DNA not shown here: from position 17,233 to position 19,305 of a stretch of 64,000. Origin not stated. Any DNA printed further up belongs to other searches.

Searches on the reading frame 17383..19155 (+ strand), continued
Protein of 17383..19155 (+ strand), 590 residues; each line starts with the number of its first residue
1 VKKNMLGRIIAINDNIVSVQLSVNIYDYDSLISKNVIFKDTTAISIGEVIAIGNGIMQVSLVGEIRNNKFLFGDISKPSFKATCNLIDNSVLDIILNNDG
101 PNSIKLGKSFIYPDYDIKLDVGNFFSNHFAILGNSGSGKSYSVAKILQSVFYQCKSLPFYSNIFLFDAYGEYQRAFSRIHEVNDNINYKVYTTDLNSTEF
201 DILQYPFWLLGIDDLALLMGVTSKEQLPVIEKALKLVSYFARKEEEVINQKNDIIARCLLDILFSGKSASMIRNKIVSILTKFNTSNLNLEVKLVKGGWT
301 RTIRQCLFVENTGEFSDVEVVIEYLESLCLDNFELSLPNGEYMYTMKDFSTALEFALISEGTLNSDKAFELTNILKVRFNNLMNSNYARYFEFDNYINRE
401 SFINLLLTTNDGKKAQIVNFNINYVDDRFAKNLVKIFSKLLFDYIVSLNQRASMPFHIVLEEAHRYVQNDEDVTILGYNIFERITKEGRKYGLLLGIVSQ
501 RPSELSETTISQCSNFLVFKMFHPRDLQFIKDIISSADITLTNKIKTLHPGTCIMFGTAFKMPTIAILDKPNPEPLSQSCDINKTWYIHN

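Call 91: search_dna_similar(query=window:17395-19155:+, collection=plasmids, mode=protein, max_rows=8)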
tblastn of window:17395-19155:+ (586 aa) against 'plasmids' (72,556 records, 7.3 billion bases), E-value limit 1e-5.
Records with a match: 621; places in all: 645; records where one place covers at least 80% of the query: 265.
Best place of each record, by identity: <60% 621.
By first word of the organism name: Klebsiella 137; Citrobacter 70; Escherichia 65; Listeria 55; Enterobacter 55; Serratia 19; Salmonella 14; Enterococcus 11; Bradyrhizobium 11; Acinetobacter 11; and 80 more.
By predicted mobility (MOB-suite, as given by PLSDB): conjugative 271; mobilizable 225; non-mobilizable 125.
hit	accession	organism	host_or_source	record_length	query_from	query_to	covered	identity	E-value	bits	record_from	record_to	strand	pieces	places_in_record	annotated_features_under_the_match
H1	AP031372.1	Enterococcus casseliflavus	-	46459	19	585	97%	32.2%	7e-92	317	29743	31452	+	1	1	hypothetical protein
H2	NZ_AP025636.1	Enterococcus innesii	-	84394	19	584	97%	32.2%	1e-93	322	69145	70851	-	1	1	ATP-binding protein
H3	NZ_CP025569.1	Listeria monocytogenes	-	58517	52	585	91%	32.7%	4e-93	320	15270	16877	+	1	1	DUF87 domain-containing protein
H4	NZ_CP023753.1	Listeria monocytogenes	food product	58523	52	585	91%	32.7%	4e-93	320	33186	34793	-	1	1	DUF87 domain-containing protein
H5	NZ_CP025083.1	Listeria monocytogenes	meat processing facility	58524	52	585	91%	32.7%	4e-93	320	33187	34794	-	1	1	DUF87 domain-containing protein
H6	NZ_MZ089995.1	Listeria monocytogenes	-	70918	52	585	91%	32.7%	4e-93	320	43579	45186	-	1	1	DUF87 domain-containing protein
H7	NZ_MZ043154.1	Listeria monocytogenes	-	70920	52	585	91%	32.7%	4e-93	320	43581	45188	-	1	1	DUF87 domain-containing protein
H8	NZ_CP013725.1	Listeria monocytogenes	Homo sapiens,blood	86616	52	585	91%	32.7%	4e-93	320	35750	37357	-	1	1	DUF87 domain-containing protein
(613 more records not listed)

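Call 92: search_dna_similar(query=window:17395-19155:+, collection=phages, mode=protein, max_rows=8)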
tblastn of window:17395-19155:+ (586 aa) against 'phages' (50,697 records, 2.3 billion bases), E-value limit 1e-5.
Records with a match: 2; places in all: 2; records where one place covers at least 80% of the query: 0.
Best place of each record, by identity: <60% 2.
By first word of the organism name: Blautia 1; Bacteriophage 1.
By host as written in the record: Blautia coccoides 1; - 1.
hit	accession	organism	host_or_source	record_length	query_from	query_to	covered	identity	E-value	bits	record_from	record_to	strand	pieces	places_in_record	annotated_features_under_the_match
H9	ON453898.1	Blautia phage Montmirail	Blautia coccoides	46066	52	582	66%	28.1%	8e-15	144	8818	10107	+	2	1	terminase large subunit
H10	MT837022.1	Bacteriophage sp.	human fecal samples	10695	416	581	28%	23.4%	2e-12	76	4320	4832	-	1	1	record has no annotation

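Call 93: get_annotated_region(hit=H3, flank=4000)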
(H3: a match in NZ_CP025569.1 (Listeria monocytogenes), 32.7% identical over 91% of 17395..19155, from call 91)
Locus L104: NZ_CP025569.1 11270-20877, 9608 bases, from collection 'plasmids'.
description: Listeria monocytogenes strain PIR00540 plasmid pPIR00540, complete sequence
organism: Listeria monocytogenes (NCBI taxid 1639)
taxonomy: Bacteria; Bacillota; Bacilli; Bacillales; Listeriaceae; Listeria; Listeria monocytogenes
host: -; source: -; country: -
typing (MOB-suite, as given by PLSDB): mobilizable; replicon rep_cluster_110; relaxase MOBP
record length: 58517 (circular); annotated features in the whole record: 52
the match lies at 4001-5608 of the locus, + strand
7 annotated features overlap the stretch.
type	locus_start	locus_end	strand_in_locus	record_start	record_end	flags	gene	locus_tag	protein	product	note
CDS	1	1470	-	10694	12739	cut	copB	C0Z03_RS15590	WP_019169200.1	copper-translocating P-type ATPase CopB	-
CDS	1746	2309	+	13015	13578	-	-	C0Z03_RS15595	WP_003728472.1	recombinase family protein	GO:0006310 - DNA recombination [Evidence IEA]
CDS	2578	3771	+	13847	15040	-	-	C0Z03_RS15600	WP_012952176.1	SIR2 family protein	-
CDS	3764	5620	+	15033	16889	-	-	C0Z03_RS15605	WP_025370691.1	DUF87 domain-containing protein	-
CDS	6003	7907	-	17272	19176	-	-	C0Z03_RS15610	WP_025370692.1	heavy metal translocating P-type ATPase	-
CDS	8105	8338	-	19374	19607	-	-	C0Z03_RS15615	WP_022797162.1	heavy-metal-associated domain-containing protein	-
CDS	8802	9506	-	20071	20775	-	-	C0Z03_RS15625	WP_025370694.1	Crp/Fnr family transcriptional regulator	GO:0006355 - regulation of DNA-templated transcription [Evidence IEA]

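Call 94: get_annotated_region(hit=H2, flank=4000)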
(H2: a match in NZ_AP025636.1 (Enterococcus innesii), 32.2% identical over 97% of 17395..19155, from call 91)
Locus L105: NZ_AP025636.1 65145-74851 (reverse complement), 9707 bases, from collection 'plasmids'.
description: Enterococcus innesii strain DB-1 plasmid pEIDB1, complete sequence
organism: Enterococcus innesii (NCBI taxid 2839759)
taxonomy: Bacteria; Bacillota; Bacilli; Lactobacillales; Enterococcaceae; Enterococcus; Enterococcus innesii
host: -; source: -; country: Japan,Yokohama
typing (MOB-suite, as given by PLSDB): non-mobilizable; replicon rep_cluster_183
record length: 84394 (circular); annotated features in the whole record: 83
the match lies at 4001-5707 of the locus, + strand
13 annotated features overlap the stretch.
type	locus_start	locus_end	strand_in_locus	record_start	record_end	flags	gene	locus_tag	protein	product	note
CDS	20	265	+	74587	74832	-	-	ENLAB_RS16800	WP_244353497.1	hypothetical protein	-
CDS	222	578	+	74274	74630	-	-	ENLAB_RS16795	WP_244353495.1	hypothetical protein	-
CDS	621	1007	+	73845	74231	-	-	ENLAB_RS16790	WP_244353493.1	DUF6075 family protein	-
CDS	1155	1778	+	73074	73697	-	-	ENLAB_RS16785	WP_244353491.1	CPBP family intramembrane glutamic endopeptidase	GO:0071586 - CAAX-box protein processing [Evidence IEA]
CDS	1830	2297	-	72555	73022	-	-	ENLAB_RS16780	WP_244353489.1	LMxysn_1693 family intestinal colonization protein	-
CDS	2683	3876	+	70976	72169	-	-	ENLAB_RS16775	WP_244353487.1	SIR2 family protein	-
CDS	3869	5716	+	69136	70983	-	-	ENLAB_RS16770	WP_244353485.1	ATP-binding protein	-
CDS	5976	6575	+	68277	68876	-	-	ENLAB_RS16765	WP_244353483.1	tyrosine-type recombinase/integrase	GO:0015074 - DNA integration [Evidence IEA]; GO:0006310 - DNA recombination [Evidence IEA]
CDS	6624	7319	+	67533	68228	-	-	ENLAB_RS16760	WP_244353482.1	Fic family protein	-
CDS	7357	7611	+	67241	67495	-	-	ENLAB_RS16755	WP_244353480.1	helix-turn-helix transcriptional regulator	-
CDS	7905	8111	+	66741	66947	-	-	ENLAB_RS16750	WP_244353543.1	cold-shock protein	-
CDS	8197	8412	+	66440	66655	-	-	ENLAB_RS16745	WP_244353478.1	hypothetical protein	-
CDS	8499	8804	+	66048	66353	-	-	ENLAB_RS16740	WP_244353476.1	hypothetical protein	-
